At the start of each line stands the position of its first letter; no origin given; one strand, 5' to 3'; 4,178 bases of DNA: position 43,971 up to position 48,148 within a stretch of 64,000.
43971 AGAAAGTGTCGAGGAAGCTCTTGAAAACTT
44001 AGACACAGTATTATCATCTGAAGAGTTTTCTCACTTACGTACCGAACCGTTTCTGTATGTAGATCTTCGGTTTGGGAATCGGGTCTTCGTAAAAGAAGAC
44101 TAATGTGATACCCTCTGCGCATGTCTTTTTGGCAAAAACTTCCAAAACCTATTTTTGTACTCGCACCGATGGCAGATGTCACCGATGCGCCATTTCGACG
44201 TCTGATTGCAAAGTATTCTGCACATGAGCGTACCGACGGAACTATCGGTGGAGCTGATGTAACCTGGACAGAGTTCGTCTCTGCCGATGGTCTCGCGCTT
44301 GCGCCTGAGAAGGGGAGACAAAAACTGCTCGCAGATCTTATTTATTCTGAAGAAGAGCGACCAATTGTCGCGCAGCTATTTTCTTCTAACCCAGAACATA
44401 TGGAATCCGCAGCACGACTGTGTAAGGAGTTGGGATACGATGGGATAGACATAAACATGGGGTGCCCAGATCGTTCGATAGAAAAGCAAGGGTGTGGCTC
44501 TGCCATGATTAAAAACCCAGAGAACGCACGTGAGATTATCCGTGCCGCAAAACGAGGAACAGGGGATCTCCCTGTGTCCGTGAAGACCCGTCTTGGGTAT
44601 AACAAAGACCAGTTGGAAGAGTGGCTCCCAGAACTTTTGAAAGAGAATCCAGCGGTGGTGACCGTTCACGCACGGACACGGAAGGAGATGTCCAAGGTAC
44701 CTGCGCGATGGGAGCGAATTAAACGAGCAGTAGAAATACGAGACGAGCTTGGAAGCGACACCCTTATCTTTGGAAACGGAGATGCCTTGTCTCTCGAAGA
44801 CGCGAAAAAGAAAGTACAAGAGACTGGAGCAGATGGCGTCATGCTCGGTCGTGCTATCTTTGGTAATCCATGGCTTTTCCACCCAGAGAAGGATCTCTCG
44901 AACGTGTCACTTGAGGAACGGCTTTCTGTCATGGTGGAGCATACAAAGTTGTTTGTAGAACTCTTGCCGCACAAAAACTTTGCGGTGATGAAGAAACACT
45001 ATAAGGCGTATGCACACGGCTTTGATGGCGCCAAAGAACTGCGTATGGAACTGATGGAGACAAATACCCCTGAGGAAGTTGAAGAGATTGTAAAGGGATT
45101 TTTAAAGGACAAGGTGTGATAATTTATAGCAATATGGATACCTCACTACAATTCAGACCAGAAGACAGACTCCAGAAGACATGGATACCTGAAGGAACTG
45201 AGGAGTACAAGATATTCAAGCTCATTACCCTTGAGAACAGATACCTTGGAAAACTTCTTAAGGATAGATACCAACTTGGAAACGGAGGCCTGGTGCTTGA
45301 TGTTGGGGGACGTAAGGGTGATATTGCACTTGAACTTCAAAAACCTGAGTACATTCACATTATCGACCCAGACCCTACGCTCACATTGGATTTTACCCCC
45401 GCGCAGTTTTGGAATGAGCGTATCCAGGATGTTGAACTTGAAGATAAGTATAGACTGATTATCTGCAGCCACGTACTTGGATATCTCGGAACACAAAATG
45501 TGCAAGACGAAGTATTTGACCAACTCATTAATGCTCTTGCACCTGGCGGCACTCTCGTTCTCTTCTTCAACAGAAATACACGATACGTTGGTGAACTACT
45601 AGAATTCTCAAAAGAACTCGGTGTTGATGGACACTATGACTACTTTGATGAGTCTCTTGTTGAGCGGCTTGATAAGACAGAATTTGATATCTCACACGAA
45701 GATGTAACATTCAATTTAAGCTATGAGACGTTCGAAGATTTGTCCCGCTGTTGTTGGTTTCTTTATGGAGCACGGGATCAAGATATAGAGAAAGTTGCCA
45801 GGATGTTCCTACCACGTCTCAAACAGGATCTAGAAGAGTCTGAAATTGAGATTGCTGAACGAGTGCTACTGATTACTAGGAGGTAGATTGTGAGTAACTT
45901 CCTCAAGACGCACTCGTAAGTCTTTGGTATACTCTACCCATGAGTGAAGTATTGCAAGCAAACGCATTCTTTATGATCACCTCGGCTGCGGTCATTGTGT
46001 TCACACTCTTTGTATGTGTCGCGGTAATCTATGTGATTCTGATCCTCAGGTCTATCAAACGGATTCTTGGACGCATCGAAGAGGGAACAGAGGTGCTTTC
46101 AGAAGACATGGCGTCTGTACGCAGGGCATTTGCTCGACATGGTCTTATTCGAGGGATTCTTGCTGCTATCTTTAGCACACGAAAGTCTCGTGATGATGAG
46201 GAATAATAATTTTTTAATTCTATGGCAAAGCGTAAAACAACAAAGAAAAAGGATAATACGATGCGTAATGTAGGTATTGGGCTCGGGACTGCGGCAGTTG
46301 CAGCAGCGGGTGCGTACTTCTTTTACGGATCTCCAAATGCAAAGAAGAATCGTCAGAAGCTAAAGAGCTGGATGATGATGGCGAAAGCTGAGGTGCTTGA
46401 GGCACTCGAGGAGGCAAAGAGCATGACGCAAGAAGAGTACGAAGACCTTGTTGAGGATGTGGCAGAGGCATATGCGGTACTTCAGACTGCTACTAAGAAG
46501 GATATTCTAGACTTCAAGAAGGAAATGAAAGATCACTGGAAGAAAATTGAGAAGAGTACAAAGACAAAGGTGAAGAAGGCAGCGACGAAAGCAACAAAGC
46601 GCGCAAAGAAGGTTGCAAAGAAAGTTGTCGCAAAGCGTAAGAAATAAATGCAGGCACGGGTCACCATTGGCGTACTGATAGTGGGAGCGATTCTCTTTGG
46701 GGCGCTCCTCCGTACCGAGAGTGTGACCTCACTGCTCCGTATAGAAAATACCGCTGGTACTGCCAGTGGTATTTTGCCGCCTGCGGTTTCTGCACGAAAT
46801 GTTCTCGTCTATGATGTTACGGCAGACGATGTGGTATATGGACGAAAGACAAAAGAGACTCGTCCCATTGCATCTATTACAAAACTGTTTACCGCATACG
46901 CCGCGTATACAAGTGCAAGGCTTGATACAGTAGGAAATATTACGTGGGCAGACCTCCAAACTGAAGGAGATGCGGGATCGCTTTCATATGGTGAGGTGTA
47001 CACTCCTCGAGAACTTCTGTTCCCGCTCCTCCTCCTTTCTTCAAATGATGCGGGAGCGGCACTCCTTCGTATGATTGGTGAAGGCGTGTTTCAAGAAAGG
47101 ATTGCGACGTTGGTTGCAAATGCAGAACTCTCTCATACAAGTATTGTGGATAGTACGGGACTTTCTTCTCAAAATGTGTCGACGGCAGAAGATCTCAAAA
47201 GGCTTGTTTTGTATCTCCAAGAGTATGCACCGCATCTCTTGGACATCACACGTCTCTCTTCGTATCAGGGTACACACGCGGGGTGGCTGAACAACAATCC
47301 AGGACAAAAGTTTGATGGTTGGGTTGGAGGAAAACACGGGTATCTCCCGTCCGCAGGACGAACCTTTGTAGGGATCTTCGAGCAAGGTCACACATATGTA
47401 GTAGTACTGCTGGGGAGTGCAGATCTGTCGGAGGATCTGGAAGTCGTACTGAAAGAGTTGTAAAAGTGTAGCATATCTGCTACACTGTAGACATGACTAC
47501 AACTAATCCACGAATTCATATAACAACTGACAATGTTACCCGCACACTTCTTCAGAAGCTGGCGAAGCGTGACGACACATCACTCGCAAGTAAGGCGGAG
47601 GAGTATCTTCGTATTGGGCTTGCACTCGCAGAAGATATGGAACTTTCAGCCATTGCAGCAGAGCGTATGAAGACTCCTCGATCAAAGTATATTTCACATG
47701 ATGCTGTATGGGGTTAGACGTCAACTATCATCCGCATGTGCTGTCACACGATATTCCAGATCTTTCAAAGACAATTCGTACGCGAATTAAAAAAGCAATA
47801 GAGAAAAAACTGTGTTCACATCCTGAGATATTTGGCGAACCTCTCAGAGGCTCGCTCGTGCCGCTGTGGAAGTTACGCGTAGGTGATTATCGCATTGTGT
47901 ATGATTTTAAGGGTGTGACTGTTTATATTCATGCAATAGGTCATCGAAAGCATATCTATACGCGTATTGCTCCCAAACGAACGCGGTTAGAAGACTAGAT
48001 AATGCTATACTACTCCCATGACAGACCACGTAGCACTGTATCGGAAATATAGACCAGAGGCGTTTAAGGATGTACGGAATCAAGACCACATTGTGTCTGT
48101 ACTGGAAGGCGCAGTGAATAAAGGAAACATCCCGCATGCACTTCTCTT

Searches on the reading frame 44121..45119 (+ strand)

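Call 103: search_protein_families(library=pfam, proteins=[P0331, P0336, P0362, P0369, P0394, P0408, P0430, P0459, P0465, P0471], max_evalue=0.01)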
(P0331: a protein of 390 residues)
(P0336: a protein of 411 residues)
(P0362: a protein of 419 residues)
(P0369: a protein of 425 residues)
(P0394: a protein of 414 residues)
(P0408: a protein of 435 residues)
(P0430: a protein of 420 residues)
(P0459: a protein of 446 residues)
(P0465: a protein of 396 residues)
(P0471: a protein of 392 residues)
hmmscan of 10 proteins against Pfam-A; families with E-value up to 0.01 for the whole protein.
P0331 (390 aa): 0 families

P0336 (411 aa): 0 families

P0362 (419 aa): 0 families

P0369 (425 aa): 0 families

P0394 (414 aa): 0 families

P0408 (435 aa): 0 families

P0430 (420 aa): 0 families

P0459 (446 aa): 0 families

P0465 (396 aa): 0 families

P0471 (392 aa): 0 families

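Call 109: search_protein_families(library=pfam, proteins=[L171:12501-12863:+, L170:8788-10116:+, L170:10182-10997:+, L170:11003-12115:+, L170:12112-13146:+, L170:8341-8622:-], max_evalue=0.001)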
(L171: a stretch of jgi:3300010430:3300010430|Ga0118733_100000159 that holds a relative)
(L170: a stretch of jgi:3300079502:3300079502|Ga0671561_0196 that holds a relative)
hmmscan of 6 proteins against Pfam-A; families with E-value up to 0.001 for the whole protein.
L171:12501-12863:+ (120 aa): 0 families

L170:8788-10116:+ (442 aa): 2 families
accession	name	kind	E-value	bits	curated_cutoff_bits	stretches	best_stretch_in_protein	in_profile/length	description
PF00152.25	tRNA-synt_2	-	1.9e-49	168.8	25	1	117-441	5-305/308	tRNA synthetases class II (D, K and N)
PF01409.25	tRNA-synt_2d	-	0.00038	20.5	19.8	0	187-258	83-155/246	tRNA synthetases class II core domain (F)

L170:10182-10997:+ (271 aa): 6 families
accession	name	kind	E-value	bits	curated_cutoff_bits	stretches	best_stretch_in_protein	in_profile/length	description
PF08241.18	Methyltransf_11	-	3.5e-20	72.9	21.2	1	50-147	1-92/95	Methyltransferase domain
PF13649.12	Methyltransf_25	-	6.6e-20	72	27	1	49-146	1-97/97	Methyltransferase domain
PF13847.12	Methyltransf_31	-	7.9e-16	58.5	27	1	45-146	3-105/145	Methyltransferase domain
PF01209.24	Ubie_methyltran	-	2.9e-14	53.4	20.1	1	46-148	48-149/233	ubiE/COQ5 methyltransferase family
PF08242.18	Methyltransf_12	-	1.6e-11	45.2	30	1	51-147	2-97/98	Methyltransferase domain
PF01728.25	FtsJ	-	8e-05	23.1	24.1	1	42-144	18-120/181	FtsJ-like methyltransferase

L170:11003-12115:+ (370 aa): 1 family
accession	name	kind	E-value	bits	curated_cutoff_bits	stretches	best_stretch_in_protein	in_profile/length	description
PF00152.25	tRNA-synt_2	-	6.1e-26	91.6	25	1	101-364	73-308/308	tRNA synthetases class II (D, K and N)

L170:12112-13146:+ (344 aa): 2 families
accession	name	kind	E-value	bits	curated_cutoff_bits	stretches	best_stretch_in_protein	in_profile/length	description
PF17676.7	Peptidase_S66C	-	1.9e-21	77.3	23.7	1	201-333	1-120/120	LD-carboxypeptidase C-terminal domain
PF02016.21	Peptidase_S66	-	2.6e-19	70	25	1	13-128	1-121/121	LD-carboxypeptidase N-terminal domain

L170:8341-8622:- (93 aa): 0 families

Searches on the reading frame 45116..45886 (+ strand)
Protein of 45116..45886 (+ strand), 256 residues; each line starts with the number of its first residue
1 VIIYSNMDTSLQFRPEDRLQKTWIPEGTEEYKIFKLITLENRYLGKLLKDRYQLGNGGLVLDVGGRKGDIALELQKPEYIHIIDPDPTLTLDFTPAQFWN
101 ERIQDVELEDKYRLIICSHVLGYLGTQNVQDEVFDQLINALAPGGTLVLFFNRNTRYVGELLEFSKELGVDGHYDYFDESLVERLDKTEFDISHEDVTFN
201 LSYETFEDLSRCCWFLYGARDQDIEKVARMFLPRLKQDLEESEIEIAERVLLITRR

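Call 45: search_protein_families(library=ncbifam, proteins=[window:45116-45886:+], max_evalue=0.01)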
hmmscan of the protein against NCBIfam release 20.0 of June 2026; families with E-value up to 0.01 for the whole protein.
window:45116-45886:+ (256 aa): 1 family
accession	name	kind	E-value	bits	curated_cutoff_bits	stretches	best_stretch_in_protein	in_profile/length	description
NF041650.1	nod_mtase_NodS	equivalog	0.0029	17.3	300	1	102-150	92-140/190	nodulation methyltransferase NodS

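Call 46: search_protein_families(library=pfam, proteins=[window:45116-45886:+], max_evalue=1)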
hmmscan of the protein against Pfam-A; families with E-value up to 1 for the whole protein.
window:45116-45886:+ (256 aa): 10 families
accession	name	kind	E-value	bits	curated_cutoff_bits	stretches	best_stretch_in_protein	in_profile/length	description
PF13489.12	Methyltransf_23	-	7e-09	36.1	27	1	54-193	20-162/164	Methyltransferase domain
PF08242.18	Methyltransf_12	-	2.6e-05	25.3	30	1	61-147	1-98/98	Methyltransferase domain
PF13649.12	Methyltransf_25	-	0.0015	19.6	27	1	60-145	1-97/97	Methyltransferase domain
PF05401.17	NodS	-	0.004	17.4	24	1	100-154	95-149/201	Nodulation protein S (NodS)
PF22491.1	DUF6988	-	0.022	15.1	27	1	205-229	30-54/167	Family of unknown function (DUF6988)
PF08241.18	Methyltransf_11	-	0.038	15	21.2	1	61-149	1-95/95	Methyltransferase domain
PF01739.24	CheR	-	0.075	12.9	27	1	108-149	133-173/195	CheR methyltransferase, SAM binding domain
PF13847.12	Methyltransf_31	-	0.2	11.7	27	1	93-148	53-108/145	Methyltransferase domain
PF00107.32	ADH_zinc_N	-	0.28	11.6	31.8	0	131-150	69-88/129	Zinc-binding dehydrogenase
PF11153.13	DUF2931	-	0.28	11.3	22.2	1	127-168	104-145/182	Protein of unknown function (DUF2931)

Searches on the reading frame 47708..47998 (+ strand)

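Call 6: search_protein_families(library=pfam, proteins=[window:47708-47998:+], max_evalue=0.01)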
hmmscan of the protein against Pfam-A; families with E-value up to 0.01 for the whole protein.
window:47708-47998:+ (96 aa): 1 family
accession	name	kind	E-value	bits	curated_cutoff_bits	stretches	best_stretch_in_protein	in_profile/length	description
PF05016.21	ParE_toxin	-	3.7e-08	34.3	23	1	15-84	10-89/89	ParE toxin of type II toxin-antitoxin system, parDE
